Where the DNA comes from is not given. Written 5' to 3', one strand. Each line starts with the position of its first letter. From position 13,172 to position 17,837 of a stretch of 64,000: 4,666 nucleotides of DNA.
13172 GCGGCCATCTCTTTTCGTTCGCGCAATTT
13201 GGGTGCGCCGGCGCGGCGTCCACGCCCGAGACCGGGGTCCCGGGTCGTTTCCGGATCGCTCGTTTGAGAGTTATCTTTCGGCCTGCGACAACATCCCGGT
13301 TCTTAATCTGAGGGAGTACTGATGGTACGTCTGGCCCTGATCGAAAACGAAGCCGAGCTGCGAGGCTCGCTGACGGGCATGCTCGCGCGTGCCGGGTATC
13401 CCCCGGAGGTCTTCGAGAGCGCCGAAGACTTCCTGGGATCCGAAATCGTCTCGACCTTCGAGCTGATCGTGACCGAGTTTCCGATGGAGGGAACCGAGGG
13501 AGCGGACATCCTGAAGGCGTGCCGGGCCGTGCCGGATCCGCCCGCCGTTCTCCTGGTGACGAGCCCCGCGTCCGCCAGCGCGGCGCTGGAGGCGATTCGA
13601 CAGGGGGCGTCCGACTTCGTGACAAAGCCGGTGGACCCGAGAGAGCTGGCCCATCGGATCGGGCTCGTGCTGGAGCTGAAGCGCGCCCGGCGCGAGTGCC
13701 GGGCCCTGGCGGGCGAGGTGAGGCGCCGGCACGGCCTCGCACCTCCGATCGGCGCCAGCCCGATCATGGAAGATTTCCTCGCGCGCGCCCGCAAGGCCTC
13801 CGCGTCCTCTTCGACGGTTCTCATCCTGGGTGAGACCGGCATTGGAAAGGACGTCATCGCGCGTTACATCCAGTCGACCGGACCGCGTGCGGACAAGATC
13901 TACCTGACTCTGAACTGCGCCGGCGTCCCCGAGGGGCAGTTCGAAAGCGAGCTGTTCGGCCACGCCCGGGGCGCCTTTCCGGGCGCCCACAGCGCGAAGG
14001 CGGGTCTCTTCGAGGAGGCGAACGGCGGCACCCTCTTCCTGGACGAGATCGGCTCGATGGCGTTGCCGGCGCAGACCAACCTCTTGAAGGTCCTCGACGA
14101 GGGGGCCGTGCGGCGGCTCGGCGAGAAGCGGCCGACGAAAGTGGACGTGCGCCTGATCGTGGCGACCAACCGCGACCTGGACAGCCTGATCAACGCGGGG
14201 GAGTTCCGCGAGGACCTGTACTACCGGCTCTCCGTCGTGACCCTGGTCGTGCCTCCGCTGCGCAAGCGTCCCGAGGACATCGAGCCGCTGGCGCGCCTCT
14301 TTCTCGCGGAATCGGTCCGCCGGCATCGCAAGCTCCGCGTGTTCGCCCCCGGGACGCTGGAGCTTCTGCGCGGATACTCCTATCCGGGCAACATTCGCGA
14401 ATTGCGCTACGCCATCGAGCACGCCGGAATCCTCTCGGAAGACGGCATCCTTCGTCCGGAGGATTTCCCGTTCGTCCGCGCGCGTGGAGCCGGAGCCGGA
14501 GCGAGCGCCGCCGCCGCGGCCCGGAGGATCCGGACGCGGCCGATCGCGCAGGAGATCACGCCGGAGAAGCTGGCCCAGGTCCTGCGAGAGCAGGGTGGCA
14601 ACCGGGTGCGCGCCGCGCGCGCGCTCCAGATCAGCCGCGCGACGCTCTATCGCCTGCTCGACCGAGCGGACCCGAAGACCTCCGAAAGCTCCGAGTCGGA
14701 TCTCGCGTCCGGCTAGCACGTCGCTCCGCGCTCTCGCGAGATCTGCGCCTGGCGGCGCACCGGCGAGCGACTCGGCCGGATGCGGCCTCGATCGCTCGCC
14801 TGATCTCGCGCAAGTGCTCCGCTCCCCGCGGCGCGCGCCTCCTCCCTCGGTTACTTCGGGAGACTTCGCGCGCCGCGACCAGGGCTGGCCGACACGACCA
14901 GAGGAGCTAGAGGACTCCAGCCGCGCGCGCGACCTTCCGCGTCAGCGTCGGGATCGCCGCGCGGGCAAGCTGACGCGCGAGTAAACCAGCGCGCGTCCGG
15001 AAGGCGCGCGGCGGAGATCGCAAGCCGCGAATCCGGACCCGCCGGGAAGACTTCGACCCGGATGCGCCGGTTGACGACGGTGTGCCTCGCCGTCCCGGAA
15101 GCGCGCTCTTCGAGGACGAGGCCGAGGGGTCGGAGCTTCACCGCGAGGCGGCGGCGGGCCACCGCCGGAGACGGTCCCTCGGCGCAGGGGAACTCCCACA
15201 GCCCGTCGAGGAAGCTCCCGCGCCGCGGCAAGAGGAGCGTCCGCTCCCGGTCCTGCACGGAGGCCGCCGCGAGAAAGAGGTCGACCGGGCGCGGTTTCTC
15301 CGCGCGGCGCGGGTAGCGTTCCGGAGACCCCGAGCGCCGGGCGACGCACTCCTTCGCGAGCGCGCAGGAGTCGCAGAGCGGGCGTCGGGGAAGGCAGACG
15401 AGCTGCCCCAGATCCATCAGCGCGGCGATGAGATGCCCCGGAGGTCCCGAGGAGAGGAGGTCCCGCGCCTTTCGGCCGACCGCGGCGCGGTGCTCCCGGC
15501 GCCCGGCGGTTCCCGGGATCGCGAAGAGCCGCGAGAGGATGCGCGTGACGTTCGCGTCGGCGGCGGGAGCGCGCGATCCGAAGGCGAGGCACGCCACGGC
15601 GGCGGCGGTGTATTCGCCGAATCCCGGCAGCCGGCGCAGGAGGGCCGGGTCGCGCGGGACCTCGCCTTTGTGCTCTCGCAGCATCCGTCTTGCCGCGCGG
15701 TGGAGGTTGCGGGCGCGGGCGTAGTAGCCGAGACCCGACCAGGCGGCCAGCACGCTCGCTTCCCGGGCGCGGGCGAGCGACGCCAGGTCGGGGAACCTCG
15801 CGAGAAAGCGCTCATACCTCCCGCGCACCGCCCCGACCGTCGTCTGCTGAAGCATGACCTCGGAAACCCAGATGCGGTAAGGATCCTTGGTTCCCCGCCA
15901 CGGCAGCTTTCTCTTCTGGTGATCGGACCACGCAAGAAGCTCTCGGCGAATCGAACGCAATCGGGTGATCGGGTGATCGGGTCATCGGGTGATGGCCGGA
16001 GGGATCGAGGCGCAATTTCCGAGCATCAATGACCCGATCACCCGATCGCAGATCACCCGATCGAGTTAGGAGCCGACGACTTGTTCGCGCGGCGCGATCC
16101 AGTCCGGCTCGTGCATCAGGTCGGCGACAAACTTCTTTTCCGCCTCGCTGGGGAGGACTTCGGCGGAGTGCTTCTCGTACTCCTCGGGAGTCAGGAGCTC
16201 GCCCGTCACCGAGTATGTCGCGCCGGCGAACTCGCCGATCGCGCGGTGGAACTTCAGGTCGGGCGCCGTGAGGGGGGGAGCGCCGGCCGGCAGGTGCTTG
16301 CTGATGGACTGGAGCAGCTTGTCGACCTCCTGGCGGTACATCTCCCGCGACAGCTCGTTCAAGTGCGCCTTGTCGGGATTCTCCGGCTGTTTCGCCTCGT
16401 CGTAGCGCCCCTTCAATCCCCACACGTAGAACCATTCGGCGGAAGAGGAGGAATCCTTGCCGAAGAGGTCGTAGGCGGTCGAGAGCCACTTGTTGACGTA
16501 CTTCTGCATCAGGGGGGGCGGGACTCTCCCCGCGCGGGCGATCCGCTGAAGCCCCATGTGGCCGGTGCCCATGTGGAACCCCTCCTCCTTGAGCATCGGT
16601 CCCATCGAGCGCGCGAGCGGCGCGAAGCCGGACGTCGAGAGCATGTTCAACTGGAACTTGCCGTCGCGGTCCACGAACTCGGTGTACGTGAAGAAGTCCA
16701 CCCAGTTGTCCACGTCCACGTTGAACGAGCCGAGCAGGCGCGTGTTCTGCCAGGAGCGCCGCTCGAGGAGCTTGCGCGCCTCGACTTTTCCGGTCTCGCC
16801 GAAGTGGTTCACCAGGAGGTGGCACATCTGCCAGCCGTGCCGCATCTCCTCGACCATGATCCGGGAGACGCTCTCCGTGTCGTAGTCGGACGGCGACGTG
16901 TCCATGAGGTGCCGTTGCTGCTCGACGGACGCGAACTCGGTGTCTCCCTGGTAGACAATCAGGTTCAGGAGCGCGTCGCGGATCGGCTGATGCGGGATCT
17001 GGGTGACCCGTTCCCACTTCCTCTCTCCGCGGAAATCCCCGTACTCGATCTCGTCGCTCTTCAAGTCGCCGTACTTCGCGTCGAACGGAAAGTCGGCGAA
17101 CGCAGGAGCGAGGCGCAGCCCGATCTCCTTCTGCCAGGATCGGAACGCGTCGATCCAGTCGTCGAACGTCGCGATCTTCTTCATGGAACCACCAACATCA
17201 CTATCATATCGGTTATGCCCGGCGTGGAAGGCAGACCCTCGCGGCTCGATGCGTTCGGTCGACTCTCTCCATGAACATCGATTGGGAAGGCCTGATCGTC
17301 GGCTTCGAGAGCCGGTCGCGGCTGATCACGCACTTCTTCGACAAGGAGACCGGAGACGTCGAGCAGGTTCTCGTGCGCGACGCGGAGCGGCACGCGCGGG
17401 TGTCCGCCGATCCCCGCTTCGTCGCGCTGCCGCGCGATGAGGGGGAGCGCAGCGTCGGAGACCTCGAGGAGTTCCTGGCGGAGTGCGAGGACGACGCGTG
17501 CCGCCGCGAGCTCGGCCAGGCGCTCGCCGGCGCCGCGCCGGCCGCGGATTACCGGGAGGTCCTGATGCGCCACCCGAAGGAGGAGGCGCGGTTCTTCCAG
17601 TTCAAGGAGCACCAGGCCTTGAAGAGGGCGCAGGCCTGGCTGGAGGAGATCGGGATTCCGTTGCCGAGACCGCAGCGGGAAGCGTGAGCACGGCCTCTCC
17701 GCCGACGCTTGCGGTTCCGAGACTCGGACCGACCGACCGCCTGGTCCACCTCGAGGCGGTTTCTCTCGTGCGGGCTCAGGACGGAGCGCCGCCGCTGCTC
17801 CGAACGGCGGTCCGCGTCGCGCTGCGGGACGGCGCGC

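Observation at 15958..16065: Family of palindromes whose arms are tandem 7-8-nt repeats ('heptad-tandem hairpins'), at least 12 loci with at least 6 unrelated unit sequences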

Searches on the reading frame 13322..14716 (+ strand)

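Call 48: search_protein_families(library=pfam, proteins=[window:13322-14716:+])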
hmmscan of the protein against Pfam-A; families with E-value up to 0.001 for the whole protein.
window:13322-14716:+ (464 aa): 6 families
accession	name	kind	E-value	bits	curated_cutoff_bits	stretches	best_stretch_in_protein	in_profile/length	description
PF00158.32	Sigma54_activat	-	3.3e-61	206.3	20.2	1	143-308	2-167/168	Sigma-54 interaction domain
PF14532.12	Sigma54_activ_2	-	7.7e-22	78.5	25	1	143-313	1-138/138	Sigma-54 interaction domain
PF25601.1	AAA_lid_14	-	1.1e-16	60.9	27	1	314-385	1-73/87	AAA+ ATPase lid domain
PF00072.30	Response_reg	-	1.8e-13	51.1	30.2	1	6-113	3-110/111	Response regulator receiver domain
PF02954.25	HTH_8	-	9.4e-08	32.1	22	1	417-444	10-37/42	Bacterial regulatory protein, Fis family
PF13551.12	HTH_29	-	0.00059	20.3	28.1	0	422-449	8-36/64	Winged helix-turn helix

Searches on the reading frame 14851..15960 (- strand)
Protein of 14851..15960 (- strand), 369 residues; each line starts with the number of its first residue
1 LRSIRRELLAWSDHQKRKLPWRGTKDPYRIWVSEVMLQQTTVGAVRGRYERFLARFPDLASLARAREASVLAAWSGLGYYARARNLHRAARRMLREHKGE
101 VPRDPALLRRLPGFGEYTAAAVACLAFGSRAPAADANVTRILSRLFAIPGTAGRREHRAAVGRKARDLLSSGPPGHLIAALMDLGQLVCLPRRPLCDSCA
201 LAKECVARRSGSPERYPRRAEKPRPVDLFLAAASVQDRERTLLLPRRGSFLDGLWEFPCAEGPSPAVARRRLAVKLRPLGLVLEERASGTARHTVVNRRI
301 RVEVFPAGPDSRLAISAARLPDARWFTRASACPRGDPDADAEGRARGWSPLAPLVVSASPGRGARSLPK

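Call 11: search_protein_families(library=pfam, proteins=[window:14851-15960:-])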
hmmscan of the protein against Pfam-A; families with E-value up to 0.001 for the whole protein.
window:14851-15960:- (369 aa): 2 families
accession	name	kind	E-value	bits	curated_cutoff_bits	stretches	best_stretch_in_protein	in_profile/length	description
PF00730.31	HhH-GPD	-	2e-18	67.2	26.2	1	32-159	1-100/108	HhH-GPD superfamily base excision DNA repair protein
PF14815.12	NUDIX_4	-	1.8e-05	25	35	1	235-330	5-97/113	NUDIX domain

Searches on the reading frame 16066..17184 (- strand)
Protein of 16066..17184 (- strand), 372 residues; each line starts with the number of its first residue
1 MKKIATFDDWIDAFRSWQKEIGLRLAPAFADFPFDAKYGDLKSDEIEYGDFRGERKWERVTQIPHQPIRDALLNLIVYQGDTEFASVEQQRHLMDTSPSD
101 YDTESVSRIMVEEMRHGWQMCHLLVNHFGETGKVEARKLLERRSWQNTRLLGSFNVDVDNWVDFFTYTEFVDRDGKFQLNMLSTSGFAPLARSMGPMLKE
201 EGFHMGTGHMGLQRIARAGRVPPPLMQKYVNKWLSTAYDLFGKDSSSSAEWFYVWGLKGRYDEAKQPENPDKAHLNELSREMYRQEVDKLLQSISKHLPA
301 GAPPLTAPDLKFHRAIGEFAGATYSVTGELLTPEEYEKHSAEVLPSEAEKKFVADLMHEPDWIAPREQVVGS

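Call 10: find_encoding_contigs(protein=window:16066-17184:-, flank=10000, max_places=6)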
Protein window:16066-17184:- (372 aa): no gene with exactly this product is on record in the collection.

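Call 11: search_protein_families(library=pfam, proteins=[window:16066-17184:-])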
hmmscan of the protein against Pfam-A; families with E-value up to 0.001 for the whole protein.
window:16066-17184:- (372 aa): 1 family
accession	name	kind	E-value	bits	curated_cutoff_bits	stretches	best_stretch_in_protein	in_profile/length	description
PF05138.18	PaaA_PaaC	-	5.9e-11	42.5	28.5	1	68-261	14-192/263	Phenylacetic acid catabolic protein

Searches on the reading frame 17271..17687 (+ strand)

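Call 48: search_protein_families(library=pfam, proteins=[window:17271-17687:+])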
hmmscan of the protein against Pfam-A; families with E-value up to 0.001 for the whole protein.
window:17271-17687:+ (138 aa): 1 family
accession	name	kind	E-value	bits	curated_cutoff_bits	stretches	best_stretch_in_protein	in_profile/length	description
PF03682.18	UPF0158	-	0.00066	20.2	21.1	1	49-126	58-136/157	Uncharacterised protein family (UPF0158)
